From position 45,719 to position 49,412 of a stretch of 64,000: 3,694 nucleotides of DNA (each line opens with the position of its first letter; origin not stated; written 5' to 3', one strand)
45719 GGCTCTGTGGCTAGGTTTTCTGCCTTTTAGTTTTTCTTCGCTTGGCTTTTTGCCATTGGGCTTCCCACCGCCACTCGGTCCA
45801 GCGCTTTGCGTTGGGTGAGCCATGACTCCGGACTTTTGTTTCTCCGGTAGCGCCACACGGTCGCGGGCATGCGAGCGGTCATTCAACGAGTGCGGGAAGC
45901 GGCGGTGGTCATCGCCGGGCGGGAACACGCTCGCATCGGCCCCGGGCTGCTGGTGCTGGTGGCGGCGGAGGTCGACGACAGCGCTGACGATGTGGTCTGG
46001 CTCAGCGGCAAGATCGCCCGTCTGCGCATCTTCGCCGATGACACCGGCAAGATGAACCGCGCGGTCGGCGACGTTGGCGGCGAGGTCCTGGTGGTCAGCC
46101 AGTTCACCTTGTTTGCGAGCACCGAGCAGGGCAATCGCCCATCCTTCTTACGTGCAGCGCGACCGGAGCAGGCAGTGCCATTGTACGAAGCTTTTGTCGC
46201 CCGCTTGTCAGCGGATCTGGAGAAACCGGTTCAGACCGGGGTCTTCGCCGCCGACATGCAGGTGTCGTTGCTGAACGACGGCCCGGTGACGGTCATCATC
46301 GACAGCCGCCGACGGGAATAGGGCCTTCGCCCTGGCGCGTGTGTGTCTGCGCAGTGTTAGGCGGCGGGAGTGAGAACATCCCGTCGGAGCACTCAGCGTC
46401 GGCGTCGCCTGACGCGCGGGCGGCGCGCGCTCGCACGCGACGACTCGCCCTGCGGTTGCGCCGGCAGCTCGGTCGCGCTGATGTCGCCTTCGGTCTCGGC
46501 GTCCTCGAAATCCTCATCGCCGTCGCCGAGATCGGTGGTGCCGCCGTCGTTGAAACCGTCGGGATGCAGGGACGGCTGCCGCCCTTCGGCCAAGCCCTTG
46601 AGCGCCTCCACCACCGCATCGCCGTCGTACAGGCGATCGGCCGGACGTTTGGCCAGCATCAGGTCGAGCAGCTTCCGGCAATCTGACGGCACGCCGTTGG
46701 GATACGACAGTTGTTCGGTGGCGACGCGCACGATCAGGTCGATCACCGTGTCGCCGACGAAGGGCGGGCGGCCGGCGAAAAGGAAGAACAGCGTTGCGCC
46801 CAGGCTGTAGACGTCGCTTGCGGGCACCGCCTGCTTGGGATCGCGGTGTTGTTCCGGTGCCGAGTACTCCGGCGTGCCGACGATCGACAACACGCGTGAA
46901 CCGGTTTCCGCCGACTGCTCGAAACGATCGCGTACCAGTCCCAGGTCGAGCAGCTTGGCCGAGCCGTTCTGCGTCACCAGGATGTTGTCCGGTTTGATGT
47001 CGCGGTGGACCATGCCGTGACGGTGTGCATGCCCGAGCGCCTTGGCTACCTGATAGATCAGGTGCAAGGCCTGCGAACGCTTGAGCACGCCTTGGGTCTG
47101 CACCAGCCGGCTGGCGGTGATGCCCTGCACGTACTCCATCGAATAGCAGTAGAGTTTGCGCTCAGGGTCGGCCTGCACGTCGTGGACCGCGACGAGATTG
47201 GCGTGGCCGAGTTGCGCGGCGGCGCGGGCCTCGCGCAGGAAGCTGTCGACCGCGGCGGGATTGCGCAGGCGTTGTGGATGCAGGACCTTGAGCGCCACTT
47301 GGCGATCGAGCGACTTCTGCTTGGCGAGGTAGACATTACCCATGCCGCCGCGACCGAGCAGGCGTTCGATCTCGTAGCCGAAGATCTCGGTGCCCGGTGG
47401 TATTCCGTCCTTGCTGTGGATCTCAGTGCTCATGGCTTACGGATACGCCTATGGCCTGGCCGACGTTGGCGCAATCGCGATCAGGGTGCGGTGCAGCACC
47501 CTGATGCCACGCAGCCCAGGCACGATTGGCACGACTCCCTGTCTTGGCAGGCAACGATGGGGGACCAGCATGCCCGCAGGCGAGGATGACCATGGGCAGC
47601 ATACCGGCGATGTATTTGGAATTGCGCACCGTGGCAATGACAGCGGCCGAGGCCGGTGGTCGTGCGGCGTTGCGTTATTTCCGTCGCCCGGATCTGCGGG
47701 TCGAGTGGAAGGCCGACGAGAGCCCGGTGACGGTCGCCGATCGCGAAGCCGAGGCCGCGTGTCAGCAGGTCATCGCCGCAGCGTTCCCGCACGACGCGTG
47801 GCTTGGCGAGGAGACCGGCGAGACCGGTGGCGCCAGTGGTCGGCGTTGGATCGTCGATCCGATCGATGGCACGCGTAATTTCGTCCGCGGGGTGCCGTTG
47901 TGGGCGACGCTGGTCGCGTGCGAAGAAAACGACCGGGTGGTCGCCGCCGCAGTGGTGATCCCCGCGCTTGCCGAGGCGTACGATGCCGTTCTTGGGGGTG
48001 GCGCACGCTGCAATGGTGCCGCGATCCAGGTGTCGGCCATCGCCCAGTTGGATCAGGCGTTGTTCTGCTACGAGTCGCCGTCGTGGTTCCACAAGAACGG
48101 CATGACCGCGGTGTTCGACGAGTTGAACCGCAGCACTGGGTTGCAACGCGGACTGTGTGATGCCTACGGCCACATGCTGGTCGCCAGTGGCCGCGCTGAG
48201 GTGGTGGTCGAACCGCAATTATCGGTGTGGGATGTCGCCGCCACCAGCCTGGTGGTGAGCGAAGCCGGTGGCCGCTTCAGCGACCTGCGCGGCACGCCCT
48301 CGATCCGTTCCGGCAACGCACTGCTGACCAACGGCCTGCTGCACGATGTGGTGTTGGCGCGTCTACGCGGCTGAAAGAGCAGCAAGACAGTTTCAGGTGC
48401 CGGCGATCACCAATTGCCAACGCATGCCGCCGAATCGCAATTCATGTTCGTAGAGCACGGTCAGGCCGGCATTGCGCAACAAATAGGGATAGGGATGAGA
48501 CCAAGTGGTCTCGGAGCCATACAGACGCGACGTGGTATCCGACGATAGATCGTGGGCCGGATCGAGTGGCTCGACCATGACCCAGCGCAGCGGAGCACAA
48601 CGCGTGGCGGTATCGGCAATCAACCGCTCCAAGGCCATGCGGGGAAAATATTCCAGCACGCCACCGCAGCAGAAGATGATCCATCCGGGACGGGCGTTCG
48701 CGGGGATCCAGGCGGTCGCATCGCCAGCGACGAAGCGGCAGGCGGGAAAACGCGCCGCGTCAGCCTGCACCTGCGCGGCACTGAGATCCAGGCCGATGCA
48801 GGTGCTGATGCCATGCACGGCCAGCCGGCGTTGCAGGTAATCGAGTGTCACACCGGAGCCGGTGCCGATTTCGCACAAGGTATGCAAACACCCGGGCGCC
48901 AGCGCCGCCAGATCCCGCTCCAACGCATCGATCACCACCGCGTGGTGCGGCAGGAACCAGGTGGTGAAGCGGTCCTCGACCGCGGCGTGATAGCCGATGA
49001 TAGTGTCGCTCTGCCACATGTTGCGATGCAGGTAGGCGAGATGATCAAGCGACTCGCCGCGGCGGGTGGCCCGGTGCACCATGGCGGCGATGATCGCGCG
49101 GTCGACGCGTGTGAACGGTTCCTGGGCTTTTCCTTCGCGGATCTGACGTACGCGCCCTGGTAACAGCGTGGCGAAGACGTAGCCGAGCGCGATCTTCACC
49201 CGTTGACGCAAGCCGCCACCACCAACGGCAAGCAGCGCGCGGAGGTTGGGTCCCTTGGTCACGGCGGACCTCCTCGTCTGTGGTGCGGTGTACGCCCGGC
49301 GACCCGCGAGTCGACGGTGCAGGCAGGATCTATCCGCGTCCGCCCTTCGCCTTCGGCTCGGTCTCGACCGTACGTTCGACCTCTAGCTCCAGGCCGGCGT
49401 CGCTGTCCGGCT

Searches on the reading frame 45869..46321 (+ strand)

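Call 22: search_protein_families(library=pfam, proteins=[window:45869-46321:+], max_evalue=0.0001)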
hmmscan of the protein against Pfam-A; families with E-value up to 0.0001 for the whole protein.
window:45869-46321:+ (150 aa): 1 family
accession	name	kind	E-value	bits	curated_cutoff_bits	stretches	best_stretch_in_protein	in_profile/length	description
PF02580.21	Tyr_Deacylase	-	2.8e-54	183.8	25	1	2-145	1-144/144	D-Tyr-tRNA(Tyr) deacylase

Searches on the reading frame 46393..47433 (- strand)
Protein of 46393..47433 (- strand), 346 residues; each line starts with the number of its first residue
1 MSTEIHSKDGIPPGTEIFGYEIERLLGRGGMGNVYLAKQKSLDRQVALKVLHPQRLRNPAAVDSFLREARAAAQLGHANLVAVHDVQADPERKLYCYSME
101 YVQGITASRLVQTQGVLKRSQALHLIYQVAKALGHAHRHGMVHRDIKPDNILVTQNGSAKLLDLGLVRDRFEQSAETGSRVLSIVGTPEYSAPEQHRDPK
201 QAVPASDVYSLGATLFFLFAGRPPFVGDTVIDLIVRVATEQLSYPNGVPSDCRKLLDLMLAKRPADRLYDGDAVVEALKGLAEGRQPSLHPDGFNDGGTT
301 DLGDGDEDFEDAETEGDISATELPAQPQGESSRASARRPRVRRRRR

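Call 22: search_protein_families(library=pfam, proteins=[window:46393-47433:-], max_evalue=0.0001)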
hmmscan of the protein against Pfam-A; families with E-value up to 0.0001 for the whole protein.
window:46393-47433:- (346 aa): 4 families
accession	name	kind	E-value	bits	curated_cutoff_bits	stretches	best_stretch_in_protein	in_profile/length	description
PF00069.31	Pkinase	-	2.6e-47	161.9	31.7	1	20-268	1-252/263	Protein kinase domain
PF07714.23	PK_Tyr_Ser-Thr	-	2.3e-30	106.2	23.1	1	21-267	2-248/258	Protein tyrosine and serine/threonine kinase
PF03109.22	ABC1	-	1.6e-07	31.2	22.9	1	99-170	147-217/244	ABC1 atypical kinase-like domain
PF01636.29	APH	-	7.7e-06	26.3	23.2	0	29-139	7-110/239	Phosphotransferase enzyme family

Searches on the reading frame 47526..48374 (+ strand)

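Call 22: search_protein_families(library=pfam, proteins=[window:47526-48374:+], max_evalue=0.0001)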
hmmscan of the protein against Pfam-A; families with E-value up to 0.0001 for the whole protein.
window:47526-48374:+ (282 aa): 1 family
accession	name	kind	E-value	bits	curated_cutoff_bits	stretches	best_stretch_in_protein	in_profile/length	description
PF00459.30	Inositol_P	-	1.2e-47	163.2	27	1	32-271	4-257/271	Inositol monophosphatase family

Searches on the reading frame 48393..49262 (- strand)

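Call 22: search_protein_families(library=pfam, proteins=[window:48393-49262:-], max_evalue=0.0001)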
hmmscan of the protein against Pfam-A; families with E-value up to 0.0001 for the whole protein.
window:48393-49262:- (289 aa): 2 families
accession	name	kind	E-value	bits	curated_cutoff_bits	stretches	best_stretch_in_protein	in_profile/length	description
PF13649.12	Methyltransf_25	-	1.6e-07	32.3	27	1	131-220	3-91/97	Methyltransferase domain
PF13489.12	Methyltransf_23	-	4.3e-05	23.7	27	1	127-242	24-128/164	Methyltransferase domain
